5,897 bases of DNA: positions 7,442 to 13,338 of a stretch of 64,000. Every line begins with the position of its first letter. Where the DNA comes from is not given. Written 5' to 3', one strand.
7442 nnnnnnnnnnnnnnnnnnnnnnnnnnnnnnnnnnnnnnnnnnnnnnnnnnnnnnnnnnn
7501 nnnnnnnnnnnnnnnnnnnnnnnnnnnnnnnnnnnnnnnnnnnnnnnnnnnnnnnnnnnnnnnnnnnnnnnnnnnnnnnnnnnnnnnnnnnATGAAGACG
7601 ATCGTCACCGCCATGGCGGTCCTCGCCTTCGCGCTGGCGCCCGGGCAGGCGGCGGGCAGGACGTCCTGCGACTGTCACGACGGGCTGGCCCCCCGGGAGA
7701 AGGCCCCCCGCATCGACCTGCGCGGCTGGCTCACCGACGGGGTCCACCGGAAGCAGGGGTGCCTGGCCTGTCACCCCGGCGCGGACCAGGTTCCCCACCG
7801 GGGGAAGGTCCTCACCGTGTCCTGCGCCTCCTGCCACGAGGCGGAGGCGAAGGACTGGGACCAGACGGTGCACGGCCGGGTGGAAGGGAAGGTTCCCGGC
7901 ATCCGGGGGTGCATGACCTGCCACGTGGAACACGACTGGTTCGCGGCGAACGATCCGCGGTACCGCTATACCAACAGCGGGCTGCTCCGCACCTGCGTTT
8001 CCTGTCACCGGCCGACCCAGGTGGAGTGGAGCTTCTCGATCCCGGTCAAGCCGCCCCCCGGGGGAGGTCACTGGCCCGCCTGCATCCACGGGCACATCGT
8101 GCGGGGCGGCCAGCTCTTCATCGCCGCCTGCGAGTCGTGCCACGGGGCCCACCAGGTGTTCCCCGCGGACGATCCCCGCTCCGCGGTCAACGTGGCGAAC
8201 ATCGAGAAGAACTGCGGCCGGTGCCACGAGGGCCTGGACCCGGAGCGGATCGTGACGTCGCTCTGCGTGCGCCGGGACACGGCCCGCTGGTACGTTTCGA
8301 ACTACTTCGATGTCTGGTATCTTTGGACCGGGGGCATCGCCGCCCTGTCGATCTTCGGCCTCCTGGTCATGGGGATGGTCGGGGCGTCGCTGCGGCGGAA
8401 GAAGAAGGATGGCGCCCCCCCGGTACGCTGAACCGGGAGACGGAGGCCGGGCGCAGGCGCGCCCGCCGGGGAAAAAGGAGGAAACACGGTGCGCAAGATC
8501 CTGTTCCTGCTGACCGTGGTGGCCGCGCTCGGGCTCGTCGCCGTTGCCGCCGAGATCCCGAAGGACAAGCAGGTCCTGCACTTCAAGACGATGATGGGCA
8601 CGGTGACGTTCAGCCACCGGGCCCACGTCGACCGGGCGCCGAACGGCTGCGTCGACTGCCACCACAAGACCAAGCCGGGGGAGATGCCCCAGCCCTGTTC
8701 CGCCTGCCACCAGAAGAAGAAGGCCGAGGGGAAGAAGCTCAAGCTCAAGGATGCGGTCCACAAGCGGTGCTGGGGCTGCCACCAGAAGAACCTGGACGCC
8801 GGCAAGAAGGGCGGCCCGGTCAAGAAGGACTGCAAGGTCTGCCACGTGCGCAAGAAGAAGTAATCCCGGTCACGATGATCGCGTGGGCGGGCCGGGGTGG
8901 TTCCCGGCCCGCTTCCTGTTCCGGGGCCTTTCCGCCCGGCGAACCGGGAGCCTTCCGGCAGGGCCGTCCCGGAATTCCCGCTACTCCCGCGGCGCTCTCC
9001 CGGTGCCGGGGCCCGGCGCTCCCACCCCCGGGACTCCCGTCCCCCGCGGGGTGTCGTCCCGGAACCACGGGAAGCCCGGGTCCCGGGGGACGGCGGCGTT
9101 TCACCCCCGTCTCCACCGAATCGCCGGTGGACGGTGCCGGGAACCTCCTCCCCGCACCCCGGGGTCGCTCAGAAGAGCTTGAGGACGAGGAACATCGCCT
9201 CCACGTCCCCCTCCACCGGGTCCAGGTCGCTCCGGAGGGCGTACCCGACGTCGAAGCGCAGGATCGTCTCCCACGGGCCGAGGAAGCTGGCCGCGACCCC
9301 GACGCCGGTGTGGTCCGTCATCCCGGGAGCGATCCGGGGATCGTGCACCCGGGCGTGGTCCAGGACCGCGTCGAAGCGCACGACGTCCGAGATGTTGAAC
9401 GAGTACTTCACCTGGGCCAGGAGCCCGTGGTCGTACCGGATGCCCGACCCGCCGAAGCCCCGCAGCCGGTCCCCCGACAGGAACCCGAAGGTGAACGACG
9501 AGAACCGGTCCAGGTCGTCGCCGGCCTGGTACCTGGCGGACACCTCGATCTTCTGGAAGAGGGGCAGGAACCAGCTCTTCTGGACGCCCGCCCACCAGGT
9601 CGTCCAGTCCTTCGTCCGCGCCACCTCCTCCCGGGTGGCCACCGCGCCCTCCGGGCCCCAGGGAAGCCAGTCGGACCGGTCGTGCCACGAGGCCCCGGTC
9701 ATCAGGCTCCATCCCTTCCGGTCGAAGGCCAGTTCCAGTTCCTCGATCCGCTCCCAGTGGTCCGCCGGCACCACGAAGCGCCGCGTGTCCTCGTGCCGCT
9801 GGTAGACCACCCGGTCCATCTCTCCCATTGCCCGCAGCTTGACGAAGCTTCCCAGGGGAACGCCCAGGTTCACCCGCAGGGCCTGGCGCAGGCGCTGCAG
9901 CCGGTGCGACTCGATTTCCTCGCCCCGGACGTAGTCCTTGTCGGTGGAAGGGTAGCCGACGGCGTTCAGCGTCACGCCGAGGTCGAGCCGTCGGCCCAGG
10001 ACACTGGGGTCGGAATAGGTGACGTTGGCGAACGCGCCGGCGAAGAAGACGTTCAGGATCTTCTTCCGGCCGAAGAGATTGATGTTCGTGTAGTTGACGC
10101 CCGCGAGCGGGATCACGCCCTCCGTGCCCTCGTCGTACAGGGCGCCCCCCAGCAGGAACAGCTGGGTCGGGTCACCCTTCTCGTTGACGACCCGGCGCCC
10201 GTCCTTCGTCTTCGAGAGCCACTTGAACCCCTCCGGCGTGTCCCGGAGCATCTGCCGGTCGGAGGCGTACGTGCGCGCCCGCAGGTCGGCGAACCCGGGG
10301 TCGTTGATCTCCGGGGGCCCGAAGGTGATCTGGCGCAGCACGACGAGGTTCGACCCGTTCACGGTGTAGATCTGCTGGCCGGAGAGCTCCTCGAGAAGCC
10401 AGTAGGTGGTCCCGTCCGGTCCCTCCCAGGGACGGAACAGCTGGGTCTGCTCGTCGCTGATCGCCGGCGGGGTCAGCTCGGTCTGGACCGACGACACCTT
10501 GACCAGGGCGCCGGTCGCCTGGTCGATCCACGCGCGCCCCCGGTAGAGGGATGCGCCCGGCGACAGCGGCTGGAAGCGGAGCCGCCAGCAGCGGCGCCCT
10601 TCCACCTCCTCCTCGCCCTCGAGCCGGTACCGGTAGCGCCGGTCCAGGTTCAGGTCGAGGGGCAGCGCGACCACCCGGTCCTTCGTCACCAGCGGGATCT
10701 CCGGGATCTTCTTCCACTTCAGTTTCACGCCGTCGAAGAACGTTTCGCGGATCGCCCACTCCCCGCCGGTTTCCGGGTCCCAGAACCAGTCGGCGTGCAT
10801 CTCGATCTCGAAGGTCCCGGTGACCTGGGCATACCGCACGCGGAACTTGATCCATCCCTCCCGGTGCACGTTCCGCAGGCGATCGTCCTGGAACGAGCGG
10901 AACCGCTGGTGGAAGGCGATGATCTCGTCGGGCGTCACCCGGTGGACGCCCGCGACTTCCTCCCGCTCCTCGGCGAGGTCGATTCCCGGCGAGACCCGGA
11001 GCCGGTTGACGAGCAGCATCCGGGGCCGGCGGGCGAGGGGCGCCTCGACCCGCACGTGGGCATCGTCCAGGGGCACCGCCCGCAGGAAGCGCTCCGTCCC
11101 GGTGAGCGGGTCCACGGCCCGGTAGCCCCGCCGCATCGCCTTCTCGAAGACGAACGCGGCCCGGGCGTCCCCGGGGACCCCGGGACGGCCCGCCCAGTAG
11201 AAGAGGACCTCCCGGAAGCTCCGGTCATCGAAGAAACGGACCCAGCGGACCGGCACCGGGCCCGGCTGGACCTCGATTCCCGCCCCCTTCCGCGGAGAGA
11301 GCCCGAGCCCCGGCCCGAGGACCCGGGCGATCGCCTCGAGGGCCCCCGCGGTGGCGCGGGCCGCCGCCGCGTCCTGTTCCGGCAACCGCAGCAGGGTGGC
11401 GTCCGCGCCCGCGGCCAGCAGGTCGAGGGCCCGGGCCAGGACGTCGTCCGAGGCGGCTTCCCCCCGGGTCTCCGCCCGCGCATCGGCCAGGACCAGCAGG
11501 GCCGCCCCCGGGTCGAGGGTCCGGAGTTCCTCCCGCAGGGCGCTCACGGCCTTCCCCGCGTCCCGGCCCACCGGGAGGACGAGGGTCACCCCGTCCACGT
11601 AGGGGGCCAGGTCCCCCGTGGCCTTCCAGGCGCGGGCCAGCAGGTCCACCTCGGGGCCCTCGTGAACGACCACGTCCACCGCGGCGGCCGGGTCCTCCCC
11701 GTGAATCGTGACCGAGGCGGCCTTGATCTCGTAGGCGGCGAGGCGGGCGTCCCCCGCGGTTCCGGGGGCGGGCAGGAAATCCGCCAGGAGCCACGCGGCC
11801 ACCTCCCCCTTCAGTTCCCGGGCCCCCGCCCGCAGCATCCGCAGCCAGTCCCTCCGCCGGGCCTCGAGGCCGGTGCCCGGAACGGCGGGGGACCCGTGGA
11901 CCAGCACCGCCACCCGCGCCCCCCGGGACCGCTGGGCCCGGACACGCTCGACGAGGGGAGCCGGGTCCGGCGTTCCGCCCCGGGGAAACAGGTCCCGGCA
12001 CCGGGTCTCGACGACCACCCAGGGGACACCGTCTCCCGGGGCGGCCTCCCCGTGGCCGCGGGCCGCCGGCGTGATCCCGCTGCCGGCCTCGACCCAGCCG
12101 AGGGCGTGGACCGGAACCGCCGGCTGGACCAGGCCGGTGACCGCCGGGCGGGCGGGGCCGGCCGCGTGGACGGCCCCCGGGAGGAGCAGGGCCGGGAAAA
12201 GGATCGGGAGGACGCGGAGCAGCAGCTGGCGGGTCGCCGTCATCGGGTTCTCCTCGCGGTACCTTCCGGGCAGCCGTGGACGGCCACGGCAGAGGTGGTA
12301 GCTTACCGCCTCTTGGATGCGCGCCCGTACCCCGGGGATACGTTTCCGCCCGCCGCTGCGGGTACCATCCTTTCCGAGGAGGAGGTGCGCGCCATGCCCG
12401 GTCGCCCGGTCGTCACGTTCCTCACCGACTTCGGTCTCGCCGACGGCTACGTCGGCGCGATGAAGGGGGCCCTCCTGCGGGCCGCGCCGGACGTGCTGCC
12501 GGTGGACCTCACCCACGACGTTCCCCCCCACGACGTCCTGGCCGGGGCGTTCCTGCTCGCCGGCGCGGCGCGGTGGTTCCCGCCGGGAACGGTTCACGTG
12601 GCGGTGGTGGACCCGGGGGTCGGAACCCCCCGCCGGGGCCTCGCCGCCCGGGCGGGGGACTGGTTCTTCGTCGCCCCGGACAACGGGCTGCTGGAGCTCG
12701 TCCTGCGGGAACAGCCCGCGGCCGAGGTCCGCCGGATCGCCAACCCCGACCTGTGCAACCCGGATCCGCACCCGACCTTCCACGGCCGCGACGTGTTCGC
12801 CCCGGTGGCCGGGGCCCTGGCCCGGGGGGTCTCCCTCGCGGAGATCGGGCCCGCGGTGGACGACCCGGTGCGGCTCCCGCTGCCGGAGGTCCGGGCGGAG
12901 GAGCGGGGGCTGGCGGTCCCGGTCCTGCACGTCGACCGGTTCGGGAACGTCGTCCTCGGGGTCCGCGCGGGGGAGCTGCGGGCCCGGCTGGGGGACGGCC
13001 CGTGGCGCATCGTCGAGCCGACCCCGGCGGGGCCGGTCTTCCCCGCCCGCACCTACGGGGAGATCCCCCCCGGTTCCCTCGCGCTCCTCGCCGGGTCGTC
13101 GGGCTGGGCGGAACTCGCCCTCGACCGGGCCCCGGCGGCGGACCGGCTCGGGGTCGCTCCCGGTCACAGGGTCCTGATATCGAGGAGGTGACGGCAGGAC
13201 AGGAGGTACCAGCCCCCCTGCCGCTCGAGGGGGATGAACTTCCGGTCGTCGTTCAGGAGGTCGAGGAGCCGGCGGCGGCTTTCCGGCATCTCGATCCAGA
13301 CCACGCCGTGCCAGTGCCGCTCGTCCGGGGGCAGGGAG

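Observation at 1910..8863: Compact, apparently self-contained extracellular-electron-transfer module (inner-membrane quinol oxidase, periplasmic shuttle, decaheme/porin conduit) lacking an outer-surface cytochrome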

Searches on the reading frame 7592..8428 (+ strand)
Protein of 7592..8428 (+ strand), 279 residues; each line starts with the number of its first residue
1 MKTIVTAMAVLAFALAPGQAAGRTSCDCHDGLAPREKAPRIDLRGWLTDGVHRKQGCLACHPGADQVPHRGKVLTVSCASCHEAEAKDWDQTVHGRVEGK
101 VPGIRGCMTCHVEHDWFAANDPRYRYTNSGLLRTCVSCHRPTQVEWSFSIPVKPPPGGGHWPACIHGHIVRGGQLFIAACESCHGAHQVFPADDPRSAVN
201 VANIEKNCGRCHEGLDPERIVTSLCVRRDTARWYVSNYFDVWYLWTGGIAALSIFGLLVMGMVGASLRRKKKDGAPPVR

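Call 7: search_protein_families(library=pfam, proteins=[window:7592-8428:+], max_evalue=0.01)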
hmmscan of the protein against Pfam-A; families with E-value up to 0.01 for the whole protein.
window:7592-8428:+ (279 aa): 6 families
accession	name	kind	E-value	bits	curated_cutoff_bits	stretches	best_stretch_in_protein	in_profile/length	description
PF14522.11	Cytochrome_C7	-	3.1e-11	43.4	24.8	3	72-140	8-67/67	Cytochrome c7 and related cytochrome c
PF14537.11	Cytochrom_c3_2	-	7.4e-07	30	25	1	52-139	2-78/79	Cytochrome c3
PF09699.15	Paired_CXXCH_1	-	5.2e-05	23.3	20.6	0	179-214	8-38/41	Doubled CXXCH motif (Paired_CXXCH_1)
PF22113.1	Mtrc-MtrF_II-IV_dom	-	0.00018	21.5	30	0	107-214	9-90/176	Outer membrane cytochrome MtrC/MtrF-like, domains II/IV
PF02085.21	Cytochrom_CIII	-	0.0011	19.7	22.9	0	50-115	26-86/101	Class III cytochrome C family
PF03264.19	Cytochrom_NNT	-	0.0011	19.2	24.1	1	78-118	39-79/174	NapC/NirT cytochrome c family, N-terminal region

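Call 8: search_protein_families(library=ncbifam, proteins=[window:7592-8428:+], max_evalue=0.01)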
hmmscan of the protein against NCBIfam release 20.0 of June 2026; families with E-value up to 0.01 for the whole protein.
window:7592-8428:+ (279 aa): 6 families
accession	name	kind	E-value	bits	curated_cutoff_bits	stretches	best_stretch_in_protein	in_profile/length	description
TIGR03508.1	decahem_SO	subfamily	9.8e-06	25.2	192.2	0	179-213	145-175/258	DmsE family decaheme c-type cytochrome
TIGR04257.1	nanowire_3heme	domain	2.7e-05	24.2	40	1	178-214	24-60/75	c(7)-type cytochrome triheme domain-containing protein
NF043010.1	Cyt554_Nsmonas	equivalog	0.00015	21.2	400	1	77-139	33-87/238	cytochrome c-550 CycA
NF041028.1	decahem_GSU2203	exception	0.00042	19.6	325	0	75-146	36-116/317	GSU2203 family decaheme c-type cytochrome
NF040886.1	cyt_C_like_Sec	equivalog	0.0023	16.6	250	1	77-142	47-114/423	multiheme c-type cytochrome (seleno)protein ExtKL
NF041198.1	UshA_like_PCGU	equivalog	0.0051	15.5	275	0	179-213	474-509/519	UshA-like (seleno)protein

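Call 74: search_solved_structures(query=window:7592-8428:+, max_evalue=0.01)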
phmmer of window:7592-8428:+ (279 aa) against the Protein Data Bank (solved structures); distinct sequences matched with E-value up to 0.01: 3.
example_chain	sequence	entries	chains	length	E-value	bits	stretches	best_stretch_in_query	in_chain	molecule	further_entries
3oue_A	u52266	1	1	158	0.0023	20.6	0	177-217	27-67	Cytochrome c family protein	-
1bvb_A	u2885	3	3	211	0.003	20.2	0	77-139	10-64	CYTOCHROME C-554 | CYTOCHROME C554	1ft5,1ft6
3ov0_A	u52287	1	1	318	0.0031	20.2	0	204-222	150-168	Cytochrome c family protein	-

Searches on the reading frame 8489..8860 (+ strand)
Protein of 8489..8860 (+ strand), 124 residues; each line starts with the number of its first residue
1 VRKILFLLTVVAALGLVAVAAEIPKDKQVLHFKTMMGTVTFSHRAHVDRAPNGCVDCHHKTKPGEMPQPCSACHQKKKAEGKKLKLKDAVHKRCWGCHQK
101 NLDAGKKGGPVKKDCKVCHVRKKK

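Call 7: search_protein_families(library=pfam, proteins=[window:8489-8860:+], max_evalue=0.01)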
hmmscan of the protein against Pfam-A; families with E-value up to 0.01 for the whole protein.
window:8489-8860:+ (124 aa): 3 families
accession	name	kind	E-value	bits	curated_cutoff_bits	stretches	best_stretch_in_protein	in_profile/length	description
PF02085.21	Cytochrom_CIII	-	1.3e-14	54.8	22.9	1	24-119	9-101/101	Class III cytochrome C family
PF14522.11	Cytochrome_C7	-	1.5e-06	28.4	24.8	1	39-119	1-66/67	Cytochrome c7 and related cytochrome c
PF09699.15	Paired_CXXCH_1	-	0.00045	20.3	20.6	1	70-100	9-38/41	Doubled CXXCH motif (Paired_CXXCH_1)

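Call 8: search_protein_families(library=ncbifam, proteins=[window:8489-8860:+], max_evalue=0.01)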
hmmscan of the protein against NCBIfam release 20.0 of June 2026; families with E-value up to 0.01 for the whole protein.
window:8489-8860:+ (124 aa): 9 families
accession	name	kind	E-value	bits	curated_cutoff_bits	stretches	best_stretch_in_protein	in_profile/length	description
NF045722.1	c3_cytochr_TmcA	equivalog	6e-12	45.5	114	1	8-120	9-125/125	acidic tetraheme cytochrome c3 TmcA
NF045713.1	CxxCH_16_HmcA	equivalog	7.9e-12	44.5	400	2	77-123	97-143/541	sulfate respiration complex hexadecaheme cytochrome HmcA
NF043011.1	CytC7_Geobact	equivalog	4.8e-10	39.8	120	2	10-64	4-56/89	cytochrome c7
NF045784.1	9HemeCytC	equivalog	2.9e-06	26.9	640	1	53-122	255-322/328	nine-heme cytochrome c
NF041781.1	mnquin_red_QrcA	equivalog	2.4e-05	24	180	1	32-80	24-77/174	menaquinone reductase multiheme cytochrome c subunit QrcA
TIGR04257.1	nanowire_3heme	domain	5.8e-05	23.2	40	0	32-79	5-63/75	c(7)-type cytochrome triheme domain-containing protein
TIGR01905.1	paired_CXXCH_1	subfamily_domain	0.0049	16.7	25.2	1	69-100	8-38/41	doubled CXXCH domain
NF040968.1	FeS_ExtO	equivalog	0.0049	15.7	200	1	42-101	12-72/416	selenite/tellurite reduction operon b-type cytochrome iron-sulfur cluster-binding subunit ExtO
NF040967.1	cytc_ExtN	equivalog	0.0053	15.6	200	1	42-101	12-72/415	selenite/tellurite reduction operon c-type cytochrome ExtN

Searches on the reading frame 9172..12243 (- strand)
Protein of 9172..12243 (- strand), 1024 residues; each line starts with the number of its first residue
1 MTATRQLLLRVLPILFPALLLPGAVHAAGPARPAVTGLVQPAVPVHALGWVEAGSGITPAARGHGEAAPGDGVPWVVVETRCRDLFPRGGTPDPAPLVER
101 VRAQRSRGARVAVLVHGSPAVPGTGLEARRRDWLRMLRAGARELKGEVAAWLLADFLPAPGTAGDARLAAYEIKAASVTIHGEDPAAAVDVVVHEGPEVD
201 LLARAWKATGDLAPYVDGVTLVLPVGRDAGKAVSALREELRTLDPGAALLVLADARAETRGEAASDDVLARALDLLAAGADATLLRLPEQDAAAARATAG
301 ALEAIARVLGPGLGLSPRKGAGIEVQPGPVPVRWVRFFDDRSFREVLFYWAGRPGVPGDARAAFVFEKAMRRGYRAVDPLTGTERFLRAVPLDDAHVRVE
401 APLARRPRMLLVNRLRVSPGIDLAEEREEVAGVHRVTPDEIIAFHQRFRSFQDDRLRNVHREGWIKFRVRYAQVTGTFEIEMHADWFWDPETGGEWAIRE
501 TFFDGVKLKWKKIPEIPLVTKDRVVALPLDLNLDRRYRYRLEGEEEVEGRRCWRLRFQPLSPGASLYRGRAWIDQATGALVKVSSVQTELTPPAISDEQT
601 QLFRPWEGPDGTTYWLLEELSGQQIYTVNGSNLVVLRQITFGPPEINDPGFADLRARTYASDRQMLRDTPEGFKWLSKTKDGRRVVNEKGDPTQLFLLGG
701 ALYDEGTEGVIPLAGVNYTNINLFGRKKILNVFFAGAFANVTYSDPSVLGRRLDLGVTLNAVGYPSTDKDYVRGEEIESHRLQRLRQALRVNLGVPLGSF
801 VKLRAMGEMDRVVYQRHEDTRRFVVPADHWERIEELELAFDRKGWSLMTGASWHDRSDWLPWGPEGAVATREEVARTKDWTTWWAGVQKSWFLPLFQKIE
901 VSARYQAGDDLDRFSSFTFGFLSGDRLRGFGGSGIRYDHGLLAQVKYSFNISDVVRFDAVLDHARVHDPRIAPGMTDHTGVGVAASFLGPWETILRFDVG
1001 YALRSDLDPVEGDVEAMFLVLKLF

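Call 69: search_protein_families(library=pfam, proteins=[window:9172-12243:-], max_evalue=0.001)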
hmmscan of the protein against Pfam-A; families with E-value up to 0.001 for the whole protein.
window:9172-12243:- (1024 aa): 1 family
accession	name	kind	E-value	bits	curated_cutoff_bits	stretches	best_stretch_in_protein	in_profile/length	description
PF17131.11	LolA_like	-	8.8e-05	22.7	30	1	533-586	67-121/184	Outer membrane lipoprotein-sorting protein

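Call 98: search_protein_families(library=ncbifam, proteins=[window:9172-12243:-], max_evalue=0.01)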
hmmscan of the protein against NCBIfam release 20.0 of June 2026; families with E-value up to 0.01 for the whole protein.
window:9172-12243:- (1024 aa): 0 families

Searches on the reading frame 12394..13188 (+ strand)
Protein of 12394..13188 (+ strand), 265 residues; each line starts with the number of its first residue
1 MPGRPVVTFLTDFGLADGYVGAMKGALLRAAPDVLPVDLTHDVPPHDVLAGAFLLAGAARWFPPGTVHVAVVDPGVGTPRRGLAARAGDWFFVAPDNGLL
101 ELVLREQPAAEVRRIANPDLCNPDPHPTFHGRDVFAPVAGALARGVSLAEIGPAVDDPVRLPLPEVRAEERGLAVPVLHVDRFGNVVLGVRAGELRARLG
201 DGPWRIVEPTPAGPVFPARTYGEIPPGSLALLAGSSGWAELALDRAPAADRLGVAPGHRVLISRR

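Call 69: search_protein_families(library=pfam, proteins=[window:12394-13188:+], max_evalue=0.001)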
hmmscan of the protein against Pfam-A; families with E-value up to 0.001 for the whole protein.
window:12394-13188:+ (265 aa): 2 families
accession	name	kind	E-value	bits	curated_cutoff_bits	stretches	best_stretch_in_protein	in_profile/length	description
PF01887.21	SAM_HAT_N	-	8.5e-54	181.7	26.3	1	7-152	1-145/145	SAM hydroxide adenosyltransferase N-terminal domain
PF20257.3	SAM_HAT_C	-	7.9e-16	58.6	25.5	1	177-260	3-83/84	SAM hydroxide adenosyltransferase C-terminal domain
